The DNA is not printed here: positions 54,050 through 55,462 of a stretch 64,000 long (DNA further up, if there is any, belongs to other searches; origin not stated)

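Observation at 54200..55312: Unassigned P-loop gene locked inside an arginine operon that shows no argA/argJ/argE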

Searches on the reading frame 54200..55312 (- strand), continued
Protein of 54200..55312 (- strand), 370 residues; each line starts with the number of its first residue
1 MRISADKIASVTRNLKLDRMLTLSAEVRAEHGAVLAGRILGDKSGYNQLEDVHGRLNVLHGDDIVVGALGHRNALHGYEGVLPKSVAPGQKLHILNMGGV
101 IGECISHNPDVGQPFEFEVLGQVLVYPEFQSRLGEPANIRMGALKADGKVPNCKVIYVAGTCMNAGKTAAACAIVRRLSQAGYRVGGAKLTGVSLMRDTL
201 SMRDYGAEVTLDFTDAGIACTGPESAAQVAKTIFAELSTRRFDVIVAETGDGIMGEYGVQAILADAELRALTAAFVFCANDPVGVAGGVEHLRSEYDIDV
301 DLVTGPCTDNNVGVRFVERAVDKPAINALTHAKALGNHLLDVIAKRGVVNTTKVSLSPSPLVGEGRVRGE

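Call 40: fold_search(model_id=the predicted structure, library=pdb)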
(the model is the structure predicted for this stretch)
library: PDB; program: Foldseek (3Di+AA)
matches with E <= 10: 1578; with E <= 0.001: 161
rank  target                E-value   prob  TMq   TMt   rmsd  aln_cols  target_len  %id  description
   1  1jpn_B                1.1e-06  1.00  0.37  0.45  11.0       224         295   12  GMPPNP Complex of SRP GTPase NG Domain (released 2002-02-02)
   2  5gaf_i                1.3e-06  1.00  0.37  0.34   9.0       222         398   12  RNC in complex with SRP (released 2016-02-03)
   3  1jpn_A                1.3e-06  1.00  0.36  0.44  11.1       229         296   14  GMPPNP Complex of SRP GTPase NG Domain (released 2002-02-02)
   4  1dts                  1.4e-06  1.00  0.36  0.56   5.3       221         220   15  CRYSTAL STRUCTURE OF AN ATP DEPENDENT CARBOXYLASE, DETHIOBIOTIN SYNTHASE, AT 1.65 ANGSTROMS RESOLUTION (released 1995-04-20)
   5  1dae                  2.2e-06  1.00  0.34  0.54   5.9       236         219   14  DETHIOBIOTIN SYNTHETASE COMPLEXED WITH 3-(1-AMINOETHYL) NONANEDIOIC ACID (released 1996-06-20)
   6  2ng1                  2.5e-06  1.00  0.37  0.45  11.0       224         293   12  N AND GTPASE DOMAINS OF THE SIGNAL SEQUENCE RECOGNITION PROTEIN FFH FROM THERMUS AQUATICUS (released 1999-07-30)
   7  1ffh                  3.0e-06  1.00  0.36  0.45  10.9       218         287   13  N AND GTPASE DOMAINS OF THE SIGNAL SEQUENCE RECOGNITION PROTEIN FFH FROM THERMUS AQUATICUS (released 1997-12-31)
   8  1ls1                  3.2e-06  1.00  0.34  0.42  11.0       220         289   16  T. aquaticus Ffh NG Domain at 1.1A Resolution (released 2002-11-16)
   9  2j45_A                3.4e-06  1.00  0.35  0.43   9.7       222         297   13  Water structure of T. Aquaticus Ffh NG Domain At 1.1A Resolution (released 2006-11-30)
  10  1dbs                  4.1e-06  1.00  0.35  0.54   6.0       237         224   14  MECHANISTIC IMPLICATIONS AND FAMILY RELATIONSHIPS FROM THE STRUCTURE OF DETHIOBIOTIN SYNTHETASE (released 1995-04-20)
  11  2c03_B                5.6e-06  1.00  0.36  0.43  11.0       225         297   13  GDP COMPLEX OF SRP GTPASE FFH NG DOMAIN (released 2007-02-13)
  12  2hf8_B                8.6e-06  1.00  0.36  0.59   4.8       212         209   12  Crystal structure of HypB from Methanocaldococcus jannaschii in the triphosphate form, in complex with zinc (released 2006-07-04)
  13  2c03_A                1.1e-05  1.00  0.37  0.45  10.8       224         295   12  GDP COMPLEX OF SRP GTPASE FFH NG DOMAIN (released 2007-02-13)
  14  2og2                  1.2e-05  1.00  0.38  0.45  10.9       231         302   14  Crystal structure of chloroplast FtsY from Arabidopsis thaliana (released 2007-12-11)
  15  7o9f_B                1.3e-05  1.00  0.37  0.44   6.5       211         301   10  Bacillus subtilis Ffh in complex with ppGpp (released 2022-02-02)
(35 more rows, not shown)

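Call 44: search_solved_structures(query=A1, max_evalue=10, show_alignments=5)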
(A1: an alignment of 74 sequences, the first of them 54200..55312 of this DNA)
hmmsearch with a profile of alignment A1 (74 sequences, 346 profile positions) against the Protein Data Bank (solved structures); distinct sequences matched with E-value up to 10: 39.
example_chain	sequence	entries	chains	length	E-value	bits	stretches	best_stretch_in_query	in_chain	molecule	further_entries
1rj9_A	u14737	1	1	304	0.00013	24.3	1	107-180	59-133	Signal Recognition Protein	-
3fgn_A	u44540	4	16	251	0.00016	24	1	145-193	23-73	Dethiobiotin synthetase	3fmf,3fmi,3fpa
2j7p_D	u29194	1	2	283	0.00023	23.5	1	107-181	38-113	CELL DIVISION PROTEIN FTSY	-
2cnw_D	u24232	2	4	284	0.00023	23.5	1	107-181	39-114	CELL DIVISION PROTEIN FTSY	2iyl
1okk_D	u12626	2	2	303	0.00029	23.1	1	107-181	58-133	CELL DIVISION PROTEIN FTSY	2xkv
2q9a_A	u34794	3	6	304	0.00029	23.1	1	107-181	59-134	Cell division protein ftsY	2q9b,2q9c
6cve_A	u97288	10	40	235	0.0011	21.3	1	149-193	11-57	ATP-dependent dethiobiotin synthetase BioD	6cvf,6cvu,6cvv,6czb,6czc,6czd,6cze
6nka_A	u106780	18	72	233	0.0013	21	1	149-193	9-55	ATP-dependent dethiobiotin synthetase BioD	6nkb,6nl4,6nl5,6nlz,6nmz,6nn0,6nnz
1dts_A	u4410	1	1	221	0.0022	20.2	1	152-185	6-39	DETHIOBIOTIN SYNTHETASE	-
1a82_A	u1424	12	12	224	0.0024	20.1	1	152-185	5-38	DETHIOBIOTIN SYNTHETASE | PROTEIN (DETHIOBIOTIN SYNTHETASE) | DETHIOBIOTIN SYNTHASE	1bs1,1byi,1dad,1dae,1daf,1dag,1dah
5l3r_A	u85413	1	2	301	0.0038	19.5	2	216-309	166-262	Signal recognition particle 54 kDa protein, chloroplastic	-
4wop_A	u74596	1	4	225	0.0046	19.2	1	149-193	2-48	ATP-dependent dethiobiotin synthetase BioD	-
4oyh_A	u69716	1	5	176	0.0091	18.2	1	147-204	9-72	Molybdopterin-guanine dinucleotide biosynthesis protein B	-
4nkr_A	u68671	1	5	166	0.022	16.9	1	149-204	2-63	Molybdopterin-guanine dinucleotide biosynthesis protein B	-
3dm5_A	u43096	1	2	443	0.034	16.3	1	146-182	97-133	Signal recognition 54 kDa protein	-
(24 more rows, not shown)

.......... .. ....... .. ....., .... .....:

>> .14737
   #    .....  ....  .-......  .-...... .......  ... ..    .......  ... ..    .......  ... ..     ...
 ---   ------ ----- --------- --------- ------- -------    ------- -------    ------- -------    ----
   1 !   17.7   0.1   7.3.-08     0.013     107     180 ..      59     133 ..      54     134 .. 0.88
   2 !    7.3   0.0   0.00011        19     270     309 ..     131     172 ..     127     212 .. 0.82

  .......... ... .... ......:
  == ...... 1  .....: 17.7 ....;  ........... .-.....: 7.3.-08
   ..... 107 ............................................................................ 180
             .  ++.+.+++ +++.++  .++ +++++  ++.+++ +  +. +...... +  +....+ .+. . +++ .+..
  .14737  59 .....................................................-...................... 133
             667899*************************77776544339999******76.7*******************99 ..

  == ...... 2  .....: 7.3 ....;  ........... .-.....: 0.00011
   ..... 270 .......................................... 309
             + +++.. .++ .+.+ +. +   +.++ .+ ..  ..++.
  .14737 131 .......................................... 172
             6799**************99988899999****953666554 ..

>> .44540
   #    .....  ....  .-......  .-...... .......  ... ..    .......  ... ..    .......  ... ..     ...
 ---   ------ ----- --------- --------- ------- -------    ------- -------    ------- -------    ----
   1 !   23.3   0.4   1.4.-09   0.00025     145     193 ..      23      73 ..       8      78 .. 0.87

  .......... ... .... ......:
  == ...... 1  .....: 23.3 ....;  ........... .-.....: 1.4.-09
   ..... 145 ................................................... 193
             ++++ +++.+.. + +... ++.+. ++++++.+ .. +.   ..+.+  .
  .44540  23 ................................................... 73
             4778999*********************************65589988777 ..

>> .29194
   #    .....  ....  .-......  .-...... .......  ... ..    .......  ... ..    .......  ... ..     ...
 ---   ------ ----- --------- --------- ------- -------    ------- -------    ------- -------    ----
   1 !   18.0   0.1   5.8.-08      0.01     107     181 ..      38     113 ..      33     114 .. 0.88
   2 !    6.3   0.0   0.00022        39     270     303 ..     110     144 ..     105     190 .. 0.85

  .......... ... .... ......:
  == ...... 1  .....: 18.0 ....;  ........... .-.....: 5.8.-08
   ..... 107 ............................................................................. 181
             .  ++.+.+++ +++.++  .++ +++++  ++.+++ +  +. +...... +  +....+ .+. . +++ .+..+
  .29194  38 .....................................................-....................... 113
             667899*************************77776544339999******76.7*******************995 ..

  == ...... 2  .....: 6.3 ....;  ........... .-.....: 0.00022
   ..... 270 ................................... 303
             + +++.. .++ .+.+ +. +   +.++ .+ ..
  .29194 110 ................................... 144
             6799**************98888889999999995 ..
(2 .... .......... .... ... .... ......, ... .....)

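Call 47: search_solved_structures(query=A2, max_evalue=10, show_alignments=0)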
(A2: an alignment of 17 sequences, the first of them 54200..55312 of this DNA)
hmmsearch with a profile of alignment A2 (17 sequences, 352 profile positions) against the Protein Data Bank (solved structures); distinct sequences matched with E-value up to 10: 2.
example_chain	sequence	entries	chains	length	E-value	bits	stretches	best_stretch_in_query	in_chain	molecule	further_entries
1dts_A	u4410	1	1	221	0.035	16.3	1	158-190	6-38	DETHIOBIOTIN SYNTHETASE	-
1a82_A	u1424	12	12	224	0.039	16.1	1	158-190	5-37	DETHIOBIOTIN SYNTHETASE | PROTEIN (DETHIOBIOTIN SYNTHETASE) | DETHIOBIOTIN SYNTHASE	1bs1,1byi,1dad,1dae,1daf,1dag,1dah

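Call 48: search_protein_families(library=pfam, proteins=[P0080, P0081, P0115, P0122, P0125, P0133, P0181, P0244, P0264, P0270], max_evalue=1)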
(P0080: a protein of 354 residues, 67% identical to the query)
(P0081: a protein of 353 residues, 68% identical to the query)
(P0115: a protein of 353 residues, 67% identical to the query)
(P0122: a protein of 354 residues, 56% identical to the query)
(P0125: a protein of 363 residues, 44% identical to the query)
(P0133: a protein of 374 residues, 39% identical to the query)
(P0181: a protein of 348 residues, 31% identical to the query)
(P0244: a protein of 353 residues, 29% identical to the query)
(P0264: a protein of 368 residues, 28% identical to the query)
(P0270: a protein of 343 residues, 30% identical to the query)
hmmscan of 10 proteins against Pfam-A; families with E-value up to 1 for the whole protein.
P0080 (354 aa): 6 families
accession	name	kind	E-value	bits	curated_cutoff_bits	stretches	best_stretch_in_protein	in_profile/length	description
PF07755.17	DUF1611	-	8.7e-06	25.7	25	1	145-195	4-54/201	Domain of unknown function (DUF1611_C) P-loop domain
PF03205.20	MobB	-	0.0019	18.5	26.6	1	156-248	2-97/133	Molybdopterin guanine dinucleotide synthesis protein B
PF01656.29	CbiA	-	0.026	14.9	25.4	1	159-190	4-35/125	CobQ/CobB/MinD/ParA nucleotide binding domain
PF01965.30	DJ-1_PfpI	-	0.12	12.6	26.6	1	147-225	74-152/165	DJ-1/PfpI family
PF13500.12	AAA_26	-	0.13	12.5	27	1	156-186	3-33/198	AAA domain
PF02606.20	LpxK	-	0.15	11.6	27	1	149-246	31-133/328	Tetraacyldisaccharide-1-P 4'-kinase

P0081 (353 aa): 3 families
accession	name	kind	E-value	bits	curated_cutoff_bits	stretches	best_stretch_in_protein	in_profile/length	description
PF07755.17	DUF1611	-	5.5e-06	26.4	25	1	145-232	4-88/201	Domain of unknown function (DUF1611_C) P-loop domain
PF03205.20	MobB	-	0.0052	17.1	26.6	1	156-248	2-97/133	Molybdopterin guanine dinucleotide synthesis protein B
PF13500.12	AAA_26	-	0.034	14.4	27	1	156-192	3-39/198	AAA domain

P0115 (353 aa): 3 families
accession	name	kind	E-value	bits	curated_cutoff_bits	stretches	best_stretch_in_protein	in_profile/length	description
PF07755.17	DUF1611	-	3.9e-05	23.6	25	1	145-187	4-46/201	Domain of unknown function (DUF1611_C) P-loop domain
PF03205.20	MobB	-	0.0096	16.3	26.6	1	156-248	2-97/133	Molybdopterin guanine dinucleotide synthesis protein B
PF01656.29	CbiA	-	0.15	12.4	25.4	1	159-189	4-34/125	CobQ/CobB/MinD/ParA nucleotide binding domain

P0122 (354 aa): 6 families
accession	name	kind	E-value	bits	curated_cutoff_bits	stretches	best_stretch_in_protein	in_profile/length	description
PF01656.29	CbiA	-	0.016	15.6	25.4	1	160-193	2-35/125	CobQ/CobB/MinD/ParA nucleotide binding domain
PF07755.17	DUF1611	-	0.12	12.1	25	1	156-190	12-46/201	Domain of unknown function (DUF1611_C) P-loop domain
PF03205.20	MobB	-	0.2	12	26.6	1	159-194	2-36/133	Molybdopterin guanine dinucleotide synthesis protein B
PF13500.12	AAA_26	-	0.22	11.8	27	1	159-189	3-33/198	AAA domain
PF01965.30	DJ-1_PfpI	-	0.22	11.8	26.6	1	150-232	75-158/165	DJ-1/PfpI family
PF06522.17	B12D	-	0.27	11.1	21.5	0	12-26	23-37/54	NADH-ubiquinone reductase complex 1 MLRQ subunit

P0125 (363 aa): 1 family
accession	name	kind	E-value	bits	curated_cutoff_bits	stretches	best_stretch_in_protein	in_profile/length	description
PF07355.17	GRDB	-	0.23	11.2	22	1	153-217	77-139/347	Glycine/sarcosine/betaine reductase selenoprotein B (GRDB)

P0133 (374 aa): 3 families
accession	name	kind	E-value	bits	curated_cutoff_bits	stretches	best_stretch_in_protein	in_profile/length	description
PF07755.17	DUF1611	-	0.018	14.9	25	1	168-203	11-46/201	Domain of unknown function (DUF1611_C) P-loop domain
PF01656.29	CbiA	-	0.022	15.1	25.4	1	172-208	1-37/125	CobQ/CobB/MinD/ParA nucleotide binding domain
PF03205.20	MobB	-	0.05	13.9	26.6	1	179-262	8-95/133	Molybdopterin guanine dinucleotide synthesis protein B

P0181 (348 aa): 4 families
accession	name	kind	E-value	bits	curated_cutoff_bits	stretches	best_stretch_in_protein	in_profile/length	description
PF03205.20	MobB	-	0.00012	22.4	26.6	1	164-212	6-59/133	Molybdopterin guanine dinucleotide synthesis protein B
PF01656.29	CbiA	-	0.00029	21.2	25.4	1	160-193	2-35/125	CobQ/CobB/MinD/ParA nucleotide binding domain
PF13500.12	AAA_26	-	0.00092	19.6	27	1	159-198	3-42/198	AAA domain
PF02606.20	LpxK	-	0.05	13.1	27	1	139-191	18-71/328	Tetraacyldisaccharide-1-P 4'-kinase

P0244 (353 aa): 1 family
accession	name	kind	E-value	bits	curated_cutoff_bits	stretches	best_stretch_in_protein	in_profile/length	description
PF03205.20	MobB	-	4.2e-05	23.9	26.6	1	155-207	1-57/133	Molybdopterin guanine dinucleotide synthesis protein B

P0264 (368 aa): 0 families

P0270 (343 aa): 6 families
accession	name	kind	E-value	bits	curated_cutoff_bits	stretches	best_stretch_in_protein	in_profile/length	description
PF03205.20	MobB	-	1.4e-05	25.5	26.6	1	153-194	4-44/133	Molybdopterin guanine dinucleotide synthesis protein B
PF01656.29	CbiA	-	0.00029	21.2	25.4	1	151-190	1-40/125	CobQ/CobB/MinD/ParA nucleotide binding domain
PF07755.17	DUF1611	-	0.00037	20.4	25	1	145-221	9-83/201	Domain of unknown function (DUF1611_C) P-loop domain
PF13500.12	AAA_26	-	0.00044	20.6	27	1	150-196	2-48/198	AAA domain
PF03266.21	NTPase_1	-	0.039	14.2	23.9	1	152-184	2-34/168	NTPase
PF14425.11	Imm3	-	0.15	12.5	25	1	203-241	77-115/119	Immunity protein Imm3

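Call 67: search_protein_families(library=pfam, proteins=[P0198, P0213, P0265, P0154, P0199, P0232, P0227], max_evalue=0.001)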
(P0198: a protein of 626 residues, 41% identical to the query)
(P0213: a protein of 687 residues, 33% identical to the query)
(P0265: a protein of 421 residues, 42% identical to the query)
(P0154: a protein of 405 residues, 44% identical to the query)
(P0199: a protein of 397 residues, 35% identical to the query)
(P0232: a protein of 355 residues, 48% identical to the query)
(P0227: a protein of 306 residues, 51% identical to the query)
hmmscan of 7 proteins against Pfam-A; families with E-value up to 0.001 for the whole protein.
P0198 (626 aa): 2 families
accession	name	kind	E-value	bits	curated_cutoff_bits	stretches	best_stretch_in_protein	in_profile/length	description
PF00696.33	AA_kinase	-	5e-33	115.2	24.9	1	363-597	2-234/234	Amino acid kinase family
PF00702.32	Hydrolase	-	0.00045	21.1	26.4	0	196-306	45-157/191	haloacid dehalogenase-like hydrolase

P0213 (687 aa): 1 family
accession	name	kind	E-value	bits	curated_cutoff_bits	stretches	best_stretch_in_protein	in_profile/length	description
PF22698.1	Semialdhyde_dhC_1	-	4.2e-09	36.9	27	0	619-675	87-144/165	Semialdehyde dehydrogenase, dimerisation domain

P0265 (421 aa): 0 families

P0154 (405 aa): 0 families

P0199 (397 aa): 3 families
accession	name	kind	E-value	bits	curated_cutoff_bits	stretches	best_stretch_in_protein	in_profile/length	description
PF03205.20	MobB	-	2.7e-05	24.5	26.6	1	191-246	1-60/133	Molybdopterin guanine dinucleotide synthesis protein B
PF01656.29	CbiA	-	0.00018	21.9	25.4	1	192-226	1-35/125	CobQ/CobB/MinD/ParA nucleotide binding domain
PF07755.17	DUF1611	-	0.00026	20.9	25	1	187-225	10-48/201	Domain of unknown function (DUF1611_C) P-loop domain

P0232 (355 aa): 0 families

P0227 (306 aa): 0 families

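Call 69: find_encoding_contigs(protein=P0198, flank=8000, max_places=3)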
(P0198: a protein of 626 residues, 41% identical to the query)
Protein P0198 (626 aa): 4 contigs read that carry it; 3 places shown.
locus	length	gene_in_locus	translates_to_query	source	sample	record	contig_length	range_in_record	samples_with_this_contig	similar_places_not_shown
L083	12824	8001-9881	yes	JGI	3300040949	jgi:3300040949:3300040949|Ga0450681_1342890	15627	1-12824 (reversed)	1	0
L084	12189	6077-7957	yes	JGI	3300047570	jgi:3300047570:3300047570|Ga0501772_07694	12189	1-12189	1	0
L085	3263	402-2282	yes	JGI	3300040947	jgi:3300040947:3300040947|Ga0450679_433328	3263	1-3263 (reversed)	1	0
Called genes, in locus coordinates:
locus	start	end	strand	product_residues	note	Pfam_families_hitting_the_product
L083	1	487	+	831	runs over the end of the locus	-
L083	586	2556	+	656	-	PF17804:TSP_NTD, PF00595:PDZ, PF03572:Peptidase_S41, PF11818:DUF3340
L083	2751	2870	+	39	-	-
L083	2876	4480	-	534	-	-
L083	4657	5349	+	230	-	-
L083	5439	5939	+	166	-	-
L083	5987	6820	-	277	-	-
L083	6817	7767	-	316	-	PF00491:Arginase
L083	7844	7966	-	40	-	-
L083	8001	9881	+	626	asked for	PF00696:AA_kinase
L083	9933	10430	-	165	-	PF00578:AhpC-TSA, PF08534:Redoxin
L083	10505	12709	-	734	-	PF16656:Pur_ac_phosph_N, PF00149:Metallophos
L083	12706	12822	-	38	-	?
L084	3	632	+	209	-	?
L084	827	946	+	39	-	-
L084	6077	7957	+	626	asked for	PF00696:AA_kinase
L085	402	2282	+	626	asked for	PF00696:AA_kinase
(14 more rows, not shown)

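Call 74: find_encoding_contigs(protein=P0244, flank=8000, max_places=2)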
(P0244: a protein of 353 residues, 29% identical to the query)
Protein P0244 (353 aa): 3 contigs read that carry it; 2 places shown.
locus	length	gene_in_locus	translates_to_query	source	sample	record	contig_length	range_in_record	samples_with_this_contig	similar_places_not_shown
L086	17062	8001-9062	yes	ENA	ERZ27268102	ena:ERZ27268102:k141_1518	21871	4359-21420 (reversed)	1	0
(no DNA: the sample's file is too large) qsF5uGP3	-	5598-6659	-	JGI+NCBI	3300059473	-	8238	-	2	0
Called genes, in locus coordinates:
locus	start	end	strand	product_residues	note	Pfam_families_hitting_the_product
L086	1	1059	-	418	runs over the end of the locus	-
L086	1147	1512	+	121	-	-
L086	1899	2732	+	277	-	PF00117:GATase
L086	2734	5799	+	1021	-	PF25596:CPSase_L_D1, PF02786:CPSase_L_D2, PF02787:CPSase_L_D3, PF25596:CPSase_L_D1, PF02222:ATP-grasp (weak), PF02655:ATP-grasp_3, PF02786:CPSase_L_D2, PF07478:Dala_Dala_lig_C (weak), +2 more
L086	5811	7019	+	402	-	PF00764:Arginosuc_synth, PF03054:tRNA_Me_trans (faint), PF06508:QueC (weak), PF20979:Arginosuc_syn_C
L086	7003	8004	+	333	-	PF02729:OTCace_N, PF00185:OTCace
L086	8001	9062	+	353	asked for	-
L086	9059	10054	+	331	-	PF01118:Semialdhyde_dh, PF22698:Semialdhyde_dhC_1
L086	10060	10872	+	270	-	PF00696:AA_kinase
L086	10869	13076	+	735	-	PF24827:AstE_AspA_cat, PF00206:Lyase_1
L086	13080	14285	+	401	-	PF00202:Aminotran_3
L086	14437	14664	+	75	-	-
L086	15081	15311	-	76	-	PF12762:DDE_Tnp_IS1595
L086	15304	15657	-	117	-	-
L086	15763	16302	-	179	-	PF21711:DCTN5, PF25087:GMPPB_C (faint), PF25084:LbH_EIF2B (weak), PF00132:Hexapep (weak), PF14602:Hexapep_2 (weak)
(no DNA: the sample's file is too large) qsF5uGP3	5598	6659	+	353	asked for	-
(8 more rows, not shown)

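Call 75: find_encoding_contigs(protein=P0264, flank=8000, max_places=2)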
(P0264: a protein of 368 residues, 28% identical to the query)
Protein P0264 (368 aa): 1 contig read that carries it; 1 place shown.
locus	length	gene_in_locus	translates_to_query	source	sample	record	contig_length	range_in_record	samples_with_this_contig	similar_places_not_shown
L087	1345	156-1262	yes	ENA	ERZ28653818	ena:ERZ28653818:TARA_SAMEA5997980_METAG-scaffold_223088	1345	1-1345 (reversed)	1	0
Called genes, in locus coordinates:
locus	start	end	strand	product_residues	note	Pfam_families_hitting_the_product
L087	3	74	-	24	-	?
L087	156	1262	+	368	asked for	-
